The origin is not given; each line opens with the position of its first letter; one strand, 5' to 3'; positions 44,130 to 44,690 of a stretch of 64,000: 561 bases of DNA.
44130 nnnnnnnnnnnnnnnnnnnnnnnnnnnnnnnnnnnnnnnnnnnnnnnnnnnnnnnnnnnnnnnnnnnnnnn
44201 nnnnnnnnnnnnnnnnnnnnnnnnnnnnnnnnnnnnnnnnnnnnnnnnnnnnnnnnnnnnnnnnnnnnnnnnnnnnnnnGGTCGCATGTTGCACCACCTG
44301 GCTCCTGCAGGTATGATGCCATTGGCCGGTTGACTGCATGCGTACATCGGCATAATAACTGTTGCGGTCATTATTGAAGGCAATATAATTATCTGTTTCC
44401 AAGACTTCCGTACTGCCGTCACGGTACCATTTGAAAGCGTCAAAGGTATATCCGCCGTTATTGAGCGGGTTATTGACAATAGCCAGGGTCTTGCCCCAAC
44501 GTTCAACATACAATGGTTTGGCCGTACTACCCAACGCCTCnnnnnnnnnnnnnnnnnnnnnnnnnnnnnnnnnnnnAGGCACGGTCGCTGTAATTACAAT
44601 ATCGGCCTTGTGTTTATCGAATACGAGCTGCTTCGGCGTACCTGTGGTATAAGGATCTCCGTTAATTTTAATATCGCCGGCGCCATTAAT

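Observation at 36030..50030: Duplicated two-gene module: giant type-A T9SS cargo protein followed by a dedicated small outer-membrane beta-barrel, all in one 14-kb operon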

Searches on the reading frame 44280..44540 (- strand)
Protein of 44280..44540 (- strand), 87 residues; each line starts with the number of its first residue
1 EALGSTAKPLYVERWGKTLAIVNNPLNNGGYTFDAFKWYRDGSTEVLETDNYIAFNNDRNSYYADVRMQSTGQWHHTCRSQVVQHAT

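Call 75: search_protein_families(library=pfam, alignment_id=A7, max_evalue=0.1)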
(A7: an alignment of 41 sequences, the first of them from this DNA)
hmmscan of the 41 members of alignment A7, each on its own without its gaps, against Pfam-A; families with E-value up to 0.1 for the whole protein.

A. member 1, seq(87 aa): 0 families

B. families by the number of members that match (of 41 scanned): 10 families
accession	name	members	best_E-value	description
PF19081.6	Ig_7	4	0.0018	Ig-like domain CHU_C associated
PF13895.12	Ig_2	1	0.00082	Immunoglobulin domain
PF00801.26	PKD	1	0.033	PKD domain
PF11553.14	DUF3231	1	0.044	Protein of unknown function (DUF3231)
PF01957.25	NfeD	1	0.054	NfeD-like C-terminal, partner-binding domain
PF20137.4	DUF6527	1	0.061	Family of unknown function (DUF6527)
PF25523.1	Ig_RIMBP2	1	0.074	RIMBP2-like, immunoglobulin-like domain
PF23487.1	Ig_TMEM132_6th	1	0.082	TMEM132 sixth domain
PF22352.2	K319L-like_PKD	1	0.083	K319L-like, PKD domain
PF22986.3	Fn3_ELFN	1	0.092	ELFN1/ELFN2, fibronectin type-III domain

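Call 76: search_protein_families(library=ncbifam, alignment_id=A7, max_evalue=0.1)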
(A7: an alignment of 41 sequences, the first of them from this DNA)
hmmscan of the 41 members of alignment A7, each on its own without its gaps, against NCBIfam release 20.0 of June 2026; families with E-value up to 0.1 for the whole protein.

A. member 1, seq(87 aa): 1 family
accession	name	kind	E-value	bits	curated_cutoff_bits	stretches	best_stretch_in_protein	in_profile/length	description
TIGR03984.2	TIGR03984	equivalog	0.065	12.9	35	1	46-69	142-166/170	type III-D CRISPR-associated protein Csx19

B. families by the number of members that match (of 41 scanned): 4 families
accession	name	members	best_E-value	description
NF041672.1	ADPriboarghdlase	1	0.04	ADP-ribosylarginine hydrolase Tri1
NF047450.1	post-PEP-CTERM_1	1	0.063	post-PEP-CTERM-1 domain-containing protein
TIGR03984.2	TIGR03984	1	0.065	type III-D CRISPR-associated protein Csx19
TIGR02640.1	gas_vesic_GvpN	1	0.1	gas vesicle protein GvpN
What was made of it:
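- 44292..44525 (-): Pre-CTD Ig-like module of cargo 1 (about residues 1836-1913; .....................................HHTC). No Pfam or NCBIfam model matches (calls 75, 76).
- On Pre-CTD module as a known domain: NCBIfam gave nothing meaningful (calls 75, 76).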

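Call 79: find_homologous_proteins(query=A7, max_evalue=0.000001)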
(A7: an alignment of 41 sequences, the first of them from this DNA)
Query A7 (41 sequences) (87 aa, profile of the alignment): 4 proteins with E <= 0.000001 among 177 candidates.
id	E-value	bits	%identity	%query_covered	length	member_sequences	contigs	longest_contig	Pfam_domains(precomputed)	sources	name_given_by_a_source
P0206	1.6e-14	71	29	39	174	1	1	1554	PF18962.8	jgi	jgi:hypothetical protein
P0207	6.2e-12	63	33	48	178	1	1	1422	PF18962.8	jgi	jgi:hypothetical protein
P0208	3.2e-11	61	33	14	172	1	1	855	PF18962.8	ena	-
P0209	5.2e-9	54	28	57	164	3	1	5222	-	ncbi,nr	ncbi:MAG: T9SS type A sorting domain-containing protein, partial [Bacteroidales bacterium]|nr:T9SS t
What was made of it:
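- Tried and rejected: It returned only 4 short proteins because of the word-index limit (call 79).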

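Call 80: find_encoding_contigs(protein=P0209, flank=6000, max_places=5)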
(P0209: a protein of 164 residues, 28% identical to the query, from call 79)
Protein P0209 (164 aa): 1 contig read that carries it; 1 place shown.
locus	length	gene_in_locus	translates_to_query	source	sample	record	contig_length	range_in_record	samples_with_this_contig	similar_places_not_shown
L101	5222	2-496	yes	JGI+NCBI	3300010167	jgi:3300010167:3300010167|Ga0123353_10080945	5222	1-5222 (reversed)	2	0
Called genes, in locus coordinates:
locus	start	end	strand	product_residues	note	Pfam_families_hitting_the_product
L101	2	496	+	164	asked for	?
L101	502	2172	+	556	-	PF02463:SMC_N, PF13175:AAA_15, PF13476:AAA_23, PF13555:AAA_29 (weak)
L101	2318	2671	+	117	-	PF11680:DUF3276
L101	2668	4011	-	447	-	PF13173:AAA_14, PF13635:DUF4143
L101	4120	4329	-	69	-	PF13376:OmdA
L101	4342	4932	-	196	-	PF01558:POR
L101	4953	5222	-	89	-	?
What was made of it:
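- The one module+CTD gene found independently of the barrel (P0209/L101) is followed by an SMC/AAA ATPase gene, not a barrel (call 80).
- Tried and rejected: The single remaining context look-up gave a counter-example (call 80).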
